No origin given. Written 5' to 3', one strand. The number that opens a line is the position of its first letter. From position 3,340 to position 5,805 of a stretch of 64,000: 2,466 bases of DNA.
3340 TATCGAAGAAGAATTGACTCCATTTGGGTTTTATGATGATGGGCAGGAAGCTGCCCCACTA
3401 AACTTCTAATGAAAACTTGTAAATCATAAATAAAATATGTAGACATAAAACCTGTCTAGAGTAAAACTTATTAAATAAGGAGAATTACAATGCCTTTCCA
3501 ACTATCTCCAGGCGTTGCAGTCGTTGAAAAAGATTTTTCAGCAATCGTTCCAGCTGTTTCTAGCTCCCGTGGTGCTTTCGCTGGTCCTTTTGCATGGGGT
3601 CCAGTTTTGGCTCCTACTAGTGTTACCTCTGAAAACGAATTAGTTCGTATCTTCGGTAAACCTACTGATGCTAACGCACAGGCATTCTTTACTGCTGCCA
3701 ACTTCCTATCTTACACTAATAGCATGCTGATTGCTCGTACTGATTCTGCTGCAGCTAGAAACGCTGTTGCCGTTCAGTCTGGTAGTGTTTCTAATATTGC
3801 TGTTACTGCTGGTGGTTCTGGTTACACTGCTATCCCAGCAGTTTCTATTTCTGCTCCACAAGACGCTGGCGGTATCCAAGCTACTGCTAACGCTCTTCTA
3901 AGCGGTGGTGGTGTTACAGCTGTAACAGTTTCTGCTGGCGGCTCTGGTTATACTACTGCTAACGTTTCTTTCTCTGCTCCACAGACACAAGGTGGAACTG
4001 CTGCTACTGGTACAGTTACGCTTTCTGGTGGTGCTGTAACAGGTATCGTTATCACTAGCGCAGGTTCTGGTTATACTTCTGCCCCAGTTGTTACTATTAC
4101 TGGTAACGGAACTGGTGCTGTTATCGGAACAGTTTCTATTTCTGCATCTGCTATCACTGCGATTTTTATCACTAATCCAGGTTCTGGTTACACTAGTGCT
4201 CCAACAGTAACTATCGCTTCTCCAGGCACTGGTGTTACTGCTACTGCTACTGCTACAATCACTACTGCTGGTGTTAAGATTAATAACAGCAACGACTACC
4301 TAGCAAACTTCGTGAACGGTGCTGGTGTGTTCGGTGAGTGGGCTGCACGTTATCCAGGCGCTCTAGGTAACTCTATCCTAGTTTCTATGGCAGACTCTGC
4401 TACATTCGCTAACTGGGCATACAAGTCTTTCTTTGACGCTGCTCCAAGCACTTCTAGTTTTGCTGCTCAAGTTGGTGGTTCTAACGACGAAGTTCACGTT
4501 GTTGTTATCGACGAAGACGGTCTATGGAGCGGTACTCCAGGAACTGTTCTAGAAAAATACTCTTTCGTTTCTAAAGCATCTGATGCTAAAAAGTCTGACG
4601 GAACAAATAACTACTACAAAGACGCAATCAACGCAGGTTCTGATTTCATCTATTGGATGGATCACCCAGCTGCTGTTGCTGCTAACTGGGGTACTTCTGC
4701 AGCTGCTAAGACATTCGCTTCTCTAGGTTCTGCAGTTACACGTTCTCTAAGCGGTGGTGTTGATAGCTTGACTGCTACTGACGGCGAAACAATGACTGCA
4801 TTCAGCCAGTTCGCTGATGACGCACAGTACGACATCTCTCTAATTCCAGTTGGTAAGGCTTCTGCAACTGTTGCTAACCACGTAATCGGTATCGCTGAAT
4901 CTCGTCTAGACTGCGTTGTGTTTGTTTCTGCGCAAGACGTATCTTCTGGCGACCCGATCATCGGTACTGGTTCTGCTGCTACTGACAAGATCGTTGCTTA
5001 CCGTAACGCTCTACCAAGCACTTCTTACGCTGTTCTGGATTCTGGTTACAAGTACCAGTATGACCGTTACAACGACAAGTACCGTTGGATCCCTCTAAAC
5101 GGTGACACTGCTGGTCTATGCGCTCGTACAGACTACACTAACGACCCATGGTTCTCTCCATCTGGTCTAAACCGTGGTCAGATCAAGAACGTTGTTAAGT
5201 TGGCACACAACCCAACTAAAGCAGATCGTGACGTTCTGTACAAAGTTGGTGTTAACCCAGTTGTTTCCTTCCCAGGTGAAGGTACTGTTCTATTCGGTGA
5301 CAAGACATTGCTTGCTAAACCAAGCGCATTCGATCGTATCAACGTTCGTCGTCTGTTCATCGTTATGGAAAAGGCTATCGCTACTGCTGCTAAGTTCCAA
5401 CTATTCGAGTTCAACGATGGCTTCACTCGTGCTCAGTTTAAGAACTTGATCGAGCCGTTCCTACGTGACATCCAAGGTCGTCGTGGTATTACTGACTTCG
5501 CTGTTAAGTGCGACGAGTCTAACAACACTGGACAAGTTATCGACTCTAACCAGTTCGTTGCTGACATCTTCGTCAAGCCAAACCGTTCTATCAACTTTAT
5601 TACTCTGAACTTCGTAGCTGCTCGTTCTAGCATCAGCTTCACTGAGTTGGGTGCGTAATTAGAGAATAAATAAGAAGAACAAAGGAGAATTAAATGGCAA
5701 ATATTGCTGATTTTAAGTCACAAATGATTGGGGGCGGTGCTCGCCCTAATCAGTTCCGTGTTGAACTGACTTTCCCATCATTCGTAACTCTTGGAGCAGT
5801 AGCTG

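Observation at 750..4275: The same 40-aa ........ repeat module is inserted in both the tail sheath and the upstream gp14-like neck protein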

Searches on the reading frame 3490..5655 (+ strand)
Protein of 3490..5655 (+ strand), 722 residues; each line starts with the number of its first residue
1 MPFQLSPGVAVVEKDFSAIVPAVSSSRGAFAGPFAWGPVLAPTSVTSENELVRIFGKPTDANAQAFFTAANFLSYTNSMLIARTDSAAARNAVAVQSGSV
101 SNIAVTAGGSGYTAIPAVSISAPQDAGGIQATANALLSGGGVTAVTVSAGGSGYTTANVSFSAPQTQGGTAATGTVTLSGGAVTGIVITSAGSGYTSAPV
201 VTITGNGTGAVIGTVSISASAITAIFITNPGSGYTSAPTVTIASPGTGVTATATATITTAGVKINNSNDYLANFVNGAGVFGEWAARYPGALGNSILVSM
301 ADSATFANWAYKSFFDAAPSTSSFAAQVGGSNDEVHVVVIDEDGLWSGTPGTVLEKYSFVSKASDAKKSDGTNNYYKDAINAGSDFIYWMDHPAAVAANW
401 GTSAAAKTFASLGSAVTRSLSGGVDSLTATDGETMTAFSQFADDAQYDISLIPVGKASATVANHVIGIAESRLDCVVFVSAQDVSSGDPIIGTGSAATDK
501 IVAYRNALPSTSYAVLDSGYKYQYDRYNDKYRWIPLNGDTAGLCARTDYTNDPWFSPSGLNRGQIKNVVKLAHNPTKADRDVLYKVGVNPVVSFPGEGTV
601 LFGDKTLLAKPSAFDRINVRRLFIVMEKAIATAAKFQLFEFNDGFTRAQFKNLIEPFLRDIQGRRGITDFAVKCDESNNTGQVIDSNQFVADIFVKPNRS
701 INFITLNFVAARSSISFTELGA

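Call 3: search_protein_families(library=pfam, proteins=[window:3490-5655:+], max_evalue=0.01)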
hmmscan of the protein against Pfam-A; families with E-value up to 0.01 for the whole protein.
window:3490-5655:+ (722 aa): 3 families
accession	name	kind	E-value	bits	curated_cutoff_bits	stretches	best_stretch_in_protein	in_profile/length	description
PF17482.7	Phage_sheath_1C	-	1.4e-16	60.9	26.9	1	610-709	2-102/104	Phage tail sheath C-terminal domain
PF04984.19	Phage_sheath_1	-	1.6e-15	57.7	31.4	1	432-607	5-168/168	Phage tail sheath protein subtilisin-like domain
PF22671.1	Gp18_domIII_N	-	3e-05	24.7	27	1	29-80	5-54/58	Tail sheath protein Gp18 domain III N-terminal region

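Call 4: search_protein_families(library=phrogs, proteins=[window:3490-5655:+], max_evalue=0.001)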
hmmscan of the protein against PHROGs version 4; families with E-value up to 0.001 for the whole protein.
window:3490-5655:+ (722 aa): 22 families
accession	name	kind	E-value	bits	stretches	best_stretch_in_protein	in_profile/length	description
phrog_23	-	tail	2.8e-125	419.9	1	2-719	21-471/496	tail sheath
phrog_10581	-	tail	2.2e-40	139.8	1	545-706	734-905/915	tail sheath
phrog_460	-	connector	3.7e-20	73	2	165-281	212-321/385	head closure Hc2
phrog_17610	-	tail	8.2e-19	67.9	1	531-713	920-1109/1135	tail sheath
phrog_38392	-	tail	1.1e-17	65.2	1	5-120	6-120/329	tail sheath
phrog_701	-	head and packaging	1.5e-15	55.1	1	84-261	1151-1317/6136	virion structural protein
phrog_19630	-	head and packaging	3.5e-15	55.8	2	167-260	1147-1238/1266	virion structural protein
phrog_5342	-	tail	1.4e-14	53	2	67-176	2057-2172/3319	tail fiber protein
phrog_2885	-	tail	5.8e-14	50.4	3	167-265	1076-1173/4179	baseplate wedge subunit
phrog_438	-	tail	8.4e-14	52.6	2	179-255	194-273/478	baseplate wedge subunit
phrog_34521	-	tail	3.8e-13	49.2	1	566-700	805-940/962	tail sheath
phrog_6005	-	head and packaging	5.7e-11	41.7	1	74-260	195-394/1512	virion structural protein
phrog_17885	-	tail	1.1e-10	41.2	2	99-179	788-869/1002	tail fiber protein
phrog_22827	-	unknown function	1.2e-10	41.6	1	88-243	95-244/613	-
phrog_4406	-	head and packaging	1.6e-08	32.7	1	127-244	1567-1684/3231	virion structural protein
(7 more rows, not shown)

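Call 14: search_dna_similar(query=window:3490-5655:+, collection=phages, mode=protein, max_rows=40)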
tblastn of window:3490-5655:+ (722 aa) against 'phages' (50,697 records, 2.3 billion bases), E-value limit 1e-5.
Records with a match: 2704; places in all: 2793; records where one place covers at least 80% of the query: 0.
Best place of each record, by identity: <60% 2704.
By first word of the organism name: Escherichia 668; Synechococcus 379; Klebsiella 332; Salmonella 203; Vibrio 141; Shigella 89; Aeromonas 80; Acinetobacter 72; Erwinia 69; Cyanophage 61; and 67 more.
By host as written in the record: - 473; Escherichia coli 278; Klebsiella pneumoniae 115; Synechococcus 107; Erwinia amylovora 46; Synechococcus sp. 38; Escherichia coli O157:H7 38; Salmonella enterica 29; and 608 more.
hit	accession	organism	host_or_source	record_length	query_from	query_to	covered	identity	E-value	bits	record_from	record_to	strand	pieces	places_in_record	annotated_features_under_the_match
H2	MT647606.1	Pelagibacter phage Mosig EXVC030M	Candidatus Pelagibacter ubique HTCC1062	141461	1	720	71%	55.4%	3e-147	555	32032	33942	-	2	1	putative tail sheath protein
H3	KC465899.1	Pelagibacter phage HTVC008M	Candidatus Pelagibacter ubique HTCC1062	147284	1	720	72%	54.4%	3e-148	544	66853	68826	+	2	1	tail sheath protein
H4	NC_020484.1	Pelagibacter phage HTVC008M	Candidatus Pelagibacter ubique HTCC1062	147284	1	720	72%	54.4%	3e-148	544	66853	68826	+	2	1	tail sheath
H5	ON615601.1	Synechococcus phage BUCT-ZZ01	Synechococcus elongatus PCC 7942 = ...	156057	4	717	77%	50.6%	5e-140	539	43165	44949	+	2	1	tail sheath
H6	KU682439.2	Stenotrophomonas phage vB_SmaS-DLP_6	Stenotrophomonas maltophilia D1571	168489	1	720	70%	55.5%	5e-147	570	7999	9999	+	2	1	tail sheath protein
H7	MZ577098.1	Methylophilales phage Melnitz-3 EXVC039M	Methylophilales_sp._H5P1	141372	1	721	71%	54.3%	3e-137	527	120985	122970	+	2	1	tail sheath protein subtilisin-like domain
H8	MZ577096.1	Methylophilales phage Melnitz-2 EXVC040M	Methylophilales_sp._H5P1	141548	1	721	71%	54.3%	3e-137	527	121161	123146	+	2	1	tail sheath protein subtilisin-like domain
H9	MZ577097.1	Methylophilales phage Melnitz EXVC044M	Methylophilales_sp._H5P1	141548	1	721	71%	54.3%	3e-137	527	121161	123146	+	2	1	tail sheath protein subtilisin-like domain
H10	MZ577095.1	Methylophilales phage Melnitz-1 EXVC043M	Methylophilales_sp._H5P1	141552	1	721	71%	54.3%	3e-137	527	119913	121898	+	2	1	tail sheath protein subtilisin-like domain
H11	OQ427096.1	Xanthomonas phage X1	Xanthomonas campestris pv. campestris ...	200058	5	720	75%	49.0%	1e-96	509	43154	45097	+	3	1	tail sheath protein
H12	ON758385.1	Xanthomonas phage BUDD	Xanthomonas sp.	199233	5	720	74%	49.1%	3e-95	508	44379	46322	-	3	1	tail sheath protein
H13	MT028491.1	Ochrobactrum phage vB_OspM_OC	Ochrobactrum sp. POC9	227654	1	717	74%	48.1%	8e-128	497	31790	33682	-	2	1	tail connector/sheath protein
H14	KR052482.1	Sinorhizobium phage phiN3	Sinorhizobium meliloti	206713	1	717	71%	49.7%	5e-117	465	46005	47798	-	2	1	tail sheath monomer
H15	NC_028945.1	Sinorhizobium phage phiN3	Sinorhizobium meliloti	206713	1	717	71%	49.7%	5e-117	465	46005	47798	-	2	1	tail sheath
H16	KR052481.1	Sinorhizobium phage phiM19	Sinorhizobium meliloti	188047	1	717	71%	49.7%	6e-117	465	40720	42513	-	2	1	tail sheath monomer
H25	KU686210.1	Synechococcus phage S-WAM1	Synechococcus sp.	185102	4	720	76%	43.8%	8e-115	451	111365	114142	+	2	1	tail sheath monomer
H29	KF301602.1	Caulobacter phage Cr30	Caulobacter crescentus CB15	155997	1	720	69%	47.3%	1e-118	471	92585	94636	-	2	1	tail sheath protein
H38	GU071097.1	Synechococcus phage S-SSM5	Synechococcus sp. WH8102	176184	4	722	69%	46.4%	1e-114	453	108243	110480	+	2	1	gp18: tail sheath monomer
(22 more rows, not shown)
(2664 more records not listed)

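Call 17: find_homologous_proteins(query=window:3490-5655:+, max_evalue=1e-10)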
Query window:3490-5655:+ (722 aa): 4894 proteins with E <= 1e-10 among 8000 candidates; the best 120 are listed.
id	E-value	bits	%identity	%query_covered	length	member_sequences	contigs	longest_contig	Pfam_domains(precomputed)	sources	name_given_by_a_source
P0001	0.0e+0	1562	100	100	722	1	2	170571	PF04984.20,PF17482.8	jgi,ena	-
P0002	0.0e+0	1458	92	100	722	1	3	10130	PF04984.20,PF17482.8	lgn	-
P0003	0.0e+0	1406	89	100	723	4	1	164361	PF04984.20,PF17482.8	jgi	jgi:phage tail sheath protein FI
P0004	0.0e+0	1391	88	100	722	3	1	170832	PF04984.20,PF17482.8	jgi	jgi:hypothetical protein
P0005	0.0e+0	1367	86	100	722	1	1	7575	PF04984.20,PF17482.8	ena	-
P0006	0.0e+0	1366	86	100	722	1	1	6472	PF04984.20,PF17482.8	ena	-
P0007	0.0e+0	1364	86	100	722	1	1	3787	PF04984.20,PF17482.8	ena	-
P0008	0.0e+0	1362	86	100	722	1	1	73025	PF04984.20,PF17482.8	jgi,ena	-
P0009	0.0e+0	1361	86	100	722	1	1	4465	PF04984.20,PF17482.8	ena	-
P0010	0.0e+0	1333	83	100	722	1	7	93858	PF04984.20,PF17482.8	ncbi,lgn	-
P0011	0.0e+0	1328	84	100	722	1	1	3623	PF04984.20,PF17482.8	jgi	jgi:hypothetical protein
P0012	0.0e+0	1327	83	100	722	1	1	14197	PF04984.20,PF17482.8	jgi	jgi:hypothetical protein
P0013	0.0e+0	1324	84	100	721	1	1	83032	PF04984.20,PF17482.8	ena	-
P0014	0.0e+0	1320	83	100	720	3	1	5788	PF04984.20,PF17482.8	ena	-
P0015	0.0e+0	1320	83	100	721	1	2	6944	PF04984.20,PF22671.2,PF17482.8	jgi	jgi:phage tail sheath protein FI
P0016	0.0e+0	1309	81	100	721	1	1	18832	PF04984.20,PF17482.8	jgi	jgi:hypothetical protein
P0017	0.0e+0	1293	79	100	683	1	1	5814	PF04984.20,PF17482.8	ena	-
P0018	0.0e+0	1293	79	100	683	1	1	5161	PF04984.20,PF17482.8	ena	-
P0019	0.0e+0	1287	80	100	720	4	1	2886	PF04984.20,PF17482.8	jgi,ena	-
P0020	0.0e+0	1282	80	100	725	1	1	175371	PF04984.20,PF22671.2,PF17482.8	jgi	jgi:hypothetical protein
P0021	0.0e+0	1270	80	100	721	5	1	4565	PF04984.20,PF22671.2,PF17482.8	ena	-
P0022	0.0e+0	1266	81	100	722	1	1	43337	PF04984.20,PF22671.2,PF17482.8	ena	-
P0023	0.0e+0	1262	80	100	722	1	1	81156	PF04984.20,PF22671.2,PF17482.8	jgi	jgi:hypothetical protein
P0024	0.0e+0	1258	81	100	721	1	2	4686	PF04984.20,PF22671.2,PF17482.8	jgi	jgi:phage tail sheath protein FI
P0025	0.0e+0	1257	79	100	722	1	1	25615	PF04984.20,PF22671.2,PF17482.8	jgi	jgi:hypothetical protein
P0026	0.0e+0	1250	79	100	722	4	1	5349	PF04984.20,PF22671.2,PF17482.8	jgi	jgi:phage tail sheath protein FI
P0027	0.0e+0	1250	79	100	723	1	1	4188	PF04984.20,PF22671.2,PF17482.8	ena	-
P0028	0.0e+0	1247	79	100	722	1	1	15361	PF04984.20,PF22671.2,PF17482.8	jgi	jgi:hypothetical protein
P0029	0.0e+0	1245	78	100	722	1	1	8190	PF04984.20,PF22671.2,PF17482.8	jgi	jgi:hypothetical protein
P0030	0.0e+0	1243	79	100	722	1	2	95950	PF04984.20,PF22671.2,PF17482.8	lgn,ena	-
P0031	0.0e+0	1240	79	100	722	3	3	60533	PF04984.20,PF22671.2,PF17482.8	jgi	jgi:hypothetical protein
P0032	0.0e+0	1233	78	100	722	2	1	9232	PF04984.20,PF22671.2,PF17482.8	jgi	jgi:Phage tail sheath protein subtilisin-like domain/Phage tail sheath C-terminal domain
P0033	0.0e+0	1232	78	100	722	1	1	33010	PF04984.20,PF22671.2,PF17482.8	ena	-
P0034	0.0e+0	1230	78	100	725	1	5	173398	PF04984.20,PF22671.2,PF17482.8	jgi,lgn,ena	-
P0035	0.0e+0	1229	77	100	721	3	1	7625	PF04984.20,PF22671.2,PF17482.8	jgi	jgi:hypothetical protein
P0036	0.0e+0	1224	78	100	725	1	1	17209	PF04984.20,PF17482.8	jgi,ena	jgi:hypothetical protein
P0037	0.0e+0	1223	77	100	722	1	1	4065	PF04984.20,PF22671.2,PF17482.8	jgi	jgi:hypothetical protein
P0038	0.0e+0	1221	77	100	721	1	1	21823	PF04984.20,PF17482.8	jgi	-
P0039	0.0e+0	1219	77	100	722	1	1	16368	PF04984.20,PF22671.2,PF17482.8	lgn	-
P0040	0.0e+0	1217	76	100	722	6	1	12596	PF04984.20,PF22671.2,PF17482.8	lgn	-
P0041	0.0e+0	1213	75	100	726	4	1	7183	PF04984.20,PF22671.2,PF17482.8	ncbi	-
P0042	0.0e+0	1210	76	100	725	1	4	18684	PF04984.20,PF22671.2,PF17482.8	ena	-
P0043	0.0e+0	1204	76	100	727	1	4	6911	PF04984.20,PF22671.2,PF17482.8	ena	-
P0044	0.0e+0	1202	75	100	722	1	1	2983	PF04984.20,PF22671.2,PF17482.8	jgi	jgi:hypothetical protein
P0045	0.0e+0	1200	76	100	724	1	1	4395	PF04984.20,PF22671.2,PF17482.8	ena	-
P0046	0.0e+0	1199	75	100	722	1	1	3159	PF04984.20,PF22671.2,PF17482.8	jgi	jgi:hypothetical protein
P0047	0.0e+0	1197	75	100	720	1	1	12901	PF04984.20,PF22671.2,PF17482.8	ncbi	-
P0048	0.0e+0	1195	74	100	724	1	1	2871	PF04984.20,PF22671.2,PF17482.8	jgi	jgi:hypothetical protein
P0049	0.0e+0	1195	75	100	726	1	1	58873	PF04984.20,PF22671.2,PF17482.8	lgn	-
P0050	0.0e+0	1192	74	100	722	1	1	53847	PF04984.20,PF22671.2,PF17482.8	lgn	-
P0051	0.0e+0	1187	74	100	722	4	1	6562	PF04984.20,PF22671.2,PF17482.8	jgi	jgi:phage tail sheath protein FI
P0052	0.0e+0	1182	64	87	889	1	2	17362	PF04984.20,PF22671.2,PF17482.8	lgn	-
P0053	0.0e+0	1168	73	100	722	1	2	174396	PF04984.20,PF22671.2,PF17482.8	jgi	jgi:hypothetical protein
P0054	0.0e+0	1167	73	100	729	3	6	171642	PF04984.20,PF22671.2,PF17482.8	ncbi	-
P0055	0.0e+0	1167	76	100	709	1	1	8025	PF04984.20,PF22671.2,PF17482.8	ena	-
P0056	0.0e+0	1161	58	88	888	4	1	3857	PF04984.20,PF22671.2,PF17482.8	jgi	jgi:hypothetical protein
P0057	0.0e+0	1160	73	100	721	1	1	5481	PF04984.20,PF22671.2,PF17482.8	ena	-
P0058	0.0e+0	1158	73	100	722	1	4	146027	PF04984.20,PF22671.2,PF17482.8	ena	-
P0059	0.0e+0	1157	63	100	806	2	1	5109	PF04984.20,PF22671.2,PF17482.8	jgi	jgi:hypothetical protein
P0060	0.0e+0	1151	64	87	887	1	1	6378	PF04984.20,PF22671.2,PF17482.8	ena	-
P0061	0.0e+0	1151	72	100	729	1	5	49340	PF04984.20,PF22671.2,PF17482.8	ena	-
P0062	0.0e+0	1145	63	87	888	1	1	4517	PF04984.20,PF22671.2,PF17482.8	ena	-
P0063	0.0e+0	1145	72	100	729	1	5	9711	PF04984.20,PF22671.2,PF17482.8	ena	-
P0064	0.0e+0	1144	62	100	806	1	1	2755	PF04984.20,PF22671.2,PF17482.8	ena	-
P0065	0.0e+0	1144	72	100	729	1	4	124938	PF04984.20,PF22671.2,PF17482.8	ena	-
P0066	0.0e+0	1144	63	100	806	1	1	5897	PF04984.20,PF22671.2,PF17482.8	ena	-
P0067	0.0e+0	1143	72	100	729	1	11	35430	PF04984.20,PF22671.2,PF17482.8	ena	-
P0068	0.0e+0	1140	71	100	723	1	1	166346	PF04984.20,PF22671.2,PF17482.8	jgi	jgi:hypothetical protein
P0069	0.0e+0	1140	73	100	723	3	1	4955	PF04984.20,PF22671.2,PF17482.8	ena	-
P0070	0.0e+0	1138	71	100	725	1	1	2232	PF04984.20,PF22671.2,PF17482.8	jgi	jgi:phage tail sheath protein FI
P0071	0.0e+0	1137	72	100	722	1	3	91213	PF04984.20,PF22671.2,PF17482.8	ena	-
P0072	0.0e+0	1137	57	88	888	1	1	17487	PF04984.20,PF22671.2,PF17482.8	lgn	-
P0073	0.0e+0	1136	62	100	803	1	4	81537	PF04984.20,PF22671.2,PF17482.8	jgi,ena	-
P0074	0.0e+0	1135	72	100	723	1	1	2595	PF04984.20,PF22671.2,PF17482.8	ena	-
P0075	0.0e+0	1135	72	100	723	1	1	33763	PF04984.20,PF22671.2,PF17482.8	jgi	jgi:hypothetical protein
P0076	0.0e+0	1134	63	86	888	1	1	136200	PF04984.20,PF22671.2,PF17482.8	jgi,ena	jgi:hypothetical protein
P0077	0.0e+0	1134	72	100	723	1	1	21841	PF04984.20,PF22671.2,PF17482.8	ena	-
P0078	0.0e+0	1134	72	100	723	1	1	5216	PF04984.20,PF22671.2,PF17482.8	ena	-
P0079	0.0e+0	1134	61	87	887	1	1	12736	PF04984.20,PF22671.2,PF17482.8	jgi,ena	jgi:hypothetical protein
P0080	0.0e+0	1133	72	100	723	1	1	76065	PF04984.20,PF22671.2,PF17482.8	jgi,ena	jgi:hypothetical protein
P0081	0.0e+0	1133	72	100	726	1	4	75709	PF04984.20,PF22671.2,PF17482.8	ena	-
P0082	0.0e+0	1132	72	100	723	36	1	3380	PF04984.20,PF22671.2,PF17482.8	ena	-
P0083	0.0e+0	1131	71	100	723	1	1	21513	PF04984.20,PF22671.2,PF17482.8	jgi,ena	jgi:phage tail sheath protein FI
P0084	0.0e+0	1131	62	87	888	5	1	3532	PF04984.20,PF22671.2,PF17482.8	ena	-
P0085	0.0e+0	1130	72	100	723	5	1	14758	PF04984.20,PF22671.2,PF17482.8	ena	-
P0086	0.0e+0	1129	72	100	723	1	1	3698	PF04984.20,PF22671.2,PF17482.8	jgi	jgi:hypothetical protein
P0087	0.0e+0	1128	63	100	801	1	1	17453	PF04984.20,PF22671.2,PF17482.8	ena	-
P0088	0.0e+0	1127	71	100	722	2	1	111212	PF04984.20,PF22671.2,PF17482.8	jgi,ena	jgi:hypothetical protein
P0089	0.0e+0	1126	72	100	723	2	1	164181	PF04984.20,PF22671.2,PF17482.8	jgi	jgi:hypothetical protein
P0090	0.0e+0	1125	58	88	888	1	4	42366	PF04984.20,PF22671.2,PF17482.8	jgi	jgi:phage tail sheath protein FI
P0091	0.0e+0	1125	72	100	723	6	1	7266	PF04984.20,PF22671.2,PF17482.8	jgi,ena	-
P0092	0.0e+0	1124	56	100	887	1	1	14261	PF04984.20,PF22671.2,PF17482.8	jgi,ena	jgi:hypothetical protein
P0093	0.0e+0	1124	71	100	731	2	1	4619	PF04984.20,PF22671.2,PF17482.8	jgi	jgi:hypothetical protein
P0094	0.0e+0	1124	62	100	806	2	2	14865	PF04984.20,PF22671.2,PF17482.8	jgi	jgi:phage tail sheath protein FI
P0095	0.0e+0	1124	70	100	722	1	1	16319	PF04984.20,PF22671.2,PF17482.8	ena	-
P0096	0.0e+0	1123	60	86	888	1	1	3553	PF04984.20,PF22671.2,PF17482.8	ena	-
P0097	0.0e+0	1122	71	100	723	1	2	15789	PF04984.20,PF22671.2,PF17482.8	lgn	-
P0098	0.0e+0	1122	72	100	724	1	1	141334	PF04984.20,PF22671.2,PF17482.8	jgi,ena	jgi:hypothetical protein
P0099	0.0e+0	1121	72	100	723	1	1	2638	PF04984.20,PF22671.2,PF17482.8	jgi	jgi:hypothetical protein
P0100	0.0e+0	1120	71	100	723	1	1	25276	PF04984.20,PF22671.2,PF17482.8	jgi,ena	jgi:hypothetical protein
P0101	0.0e+0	1119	72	100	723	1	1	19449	PF04984.20,PF22671.2,PF17482.8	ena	-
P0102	0.0e+0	1119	72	100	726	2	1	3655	PF04984.20,PF22671.2,PF17482.8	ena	-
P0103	0.0e+0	1119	72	100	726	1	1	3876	PF04984.20,PF22671.2,PF17482.8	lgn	-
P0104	0.0e+0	1119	72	100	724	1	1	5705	PF04984.20,PF22671.2,PF17482.8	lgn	-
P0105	0.0e+0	1118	71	100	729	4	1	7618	PF04984.20,PF22671.2,PF17482.8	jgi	-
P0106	0.0e+0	1117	72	100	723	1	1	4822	PF04984.20,PF22671.2,PF17482.8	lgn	-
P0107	0.0e+0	1117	71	100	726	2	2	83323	PF04984.20,PF22671.2,PF17482.8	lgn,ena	-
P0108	0.0e+0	1117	71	100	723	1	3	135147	PF04984.20,PF22671.2,PF17482.8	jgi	jgi:hypothetical protein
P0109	0.0e+0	1117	71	100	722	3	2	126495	PF04984.20,PF17482.8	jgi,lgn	jgi:hypothetical protein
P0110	0.0e+0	1116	71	100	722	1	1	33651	PF04984.20,PF22671.2,PF17482.8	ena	-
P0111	0.0e+0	1116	72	100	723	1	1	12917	PF04984.20,PF22671.2,PF17482.8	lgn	-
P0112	0.0e+0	1115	61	100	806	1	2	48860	PF04984.20,PF22671.2,PF17482.8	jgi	jgi:phage tail sheath protein FI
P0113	0.0e+0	1115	71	100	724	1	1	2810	PF04984.20,PF22671.2,PF17482.8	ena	-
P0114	0.0e+0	1114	71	100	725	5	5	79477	PF04984.20,PF22671.2,PF17482.8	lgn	-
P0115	0.0e+0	1112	68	100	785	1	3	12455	PF04984.20,PF22671.2,PF17482.8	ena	-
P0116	0.0e+0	1112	71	100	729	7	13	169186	PF04984.20,PF22671.2,PF17482.8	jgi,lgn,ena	-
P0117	0.0e+0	1111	63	100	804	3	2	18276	PF04984.20,PF22671.2,PF17482.8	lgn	-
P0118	0.0e+0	1110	69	100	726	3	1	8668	PF04984.20,PF22671.2,PF17482.8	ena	-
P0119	0.0e+0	1110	64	88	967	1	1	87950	PF04984.20,PF22671.2,PF17482.8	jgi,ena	jgi:phage tail sheath protein FI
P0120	0.0e+0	1109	70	100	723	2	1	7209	PF04984.20,PF22671.2,PF17482.8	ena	-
